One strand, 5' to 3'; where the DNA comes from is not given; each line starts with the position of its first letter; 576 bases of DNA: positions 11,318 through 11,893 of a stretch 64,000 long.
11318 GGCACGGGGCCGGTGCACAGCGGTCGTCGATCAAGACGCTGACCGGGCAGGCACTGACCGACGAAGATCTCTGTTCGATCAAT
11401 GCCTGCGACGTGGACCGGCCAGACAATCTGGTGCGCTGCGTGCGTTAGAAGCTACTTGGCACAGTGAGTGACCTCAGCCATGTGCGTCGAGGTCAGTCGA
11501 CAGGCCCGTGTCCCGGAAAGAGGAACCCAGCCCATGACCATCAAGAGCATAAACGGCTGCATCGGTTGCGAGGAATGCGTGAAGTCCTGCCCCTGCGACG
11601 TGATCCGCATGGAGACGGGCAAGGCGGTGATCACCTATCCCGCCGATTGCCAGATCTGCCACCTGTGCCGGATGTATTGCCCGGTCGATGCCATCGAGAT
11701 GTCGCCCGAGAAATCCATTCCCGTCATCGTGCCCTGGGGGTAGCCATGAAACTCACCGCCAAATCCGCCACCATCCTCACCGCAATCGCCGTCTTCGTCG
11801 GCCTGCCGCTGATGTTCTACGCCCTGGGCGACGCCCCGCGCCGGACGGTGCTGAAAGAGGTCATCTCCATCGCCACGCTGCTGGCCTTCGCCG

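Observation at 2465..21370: Complete-looking 18.9-kb TniA/TniB/TniQ transposon with a perfect 5-bp target-site duplication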

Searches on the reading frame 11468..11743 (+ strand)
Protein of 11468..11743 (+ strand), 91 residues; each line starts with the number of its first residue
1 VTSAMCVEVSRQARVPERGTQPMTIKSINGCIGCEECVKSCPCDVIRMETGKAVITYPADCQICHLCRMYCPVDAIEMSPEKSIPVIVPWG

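Call 89: search_protein_families(library=pfam, proteins=[window:11468-11743:+], max_evalue=0.01)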
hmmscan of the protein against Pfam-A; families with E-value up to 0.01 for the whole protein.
window:11468-11743:+ (91 aa): 10 families
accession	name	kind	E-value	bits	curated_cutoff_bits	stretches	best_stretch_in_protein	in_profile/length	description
PF14697.11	Fer4_21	-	3.6e-10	40.2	35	2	29-78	6-59/59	4Fe-4S dicluster domain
PF12838.12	Fer4_7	-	3.1e-08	34.4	27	1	31-75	2-52/52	4Fe-4S dicluster domain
PF13187.11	Fer4_9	-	9.1e-07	29.3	27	1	31-76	2-52/52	4Fe-4S dicluster domain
PF00037.32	Fer4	-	1.4e-05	25.1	21.1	2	57-77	4-24/24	4Fe-4S binding domain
PF13484.11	Fer4_16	-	1.6e-05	26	30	0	31-49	2-20/66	4Fe-4S double cluster binding domain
PF13237.11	Fer4_10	-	5.6e-05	23.4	25.5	1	29-72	7-53/53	4Fe-4S dicluster domain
PF13534.11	Fer4_17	-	0.00014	22.7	22.2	0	10-44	26-59/61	4Fe-4S dicluster domain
PF13183.11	Fer4_8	-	0.0043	18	27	0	24-45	47-68/68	4Fe-4S dicluster domain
PF25160.1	LdpA_Fe-S-bd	-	0.0051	17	27.6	0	29-49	26-46/49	LdpA Fe-S cluster-binding domain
PF12797.12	Fer4_2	-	0.0085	16.5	24.5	1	29-42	8-21/22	4Fe-4S binding domain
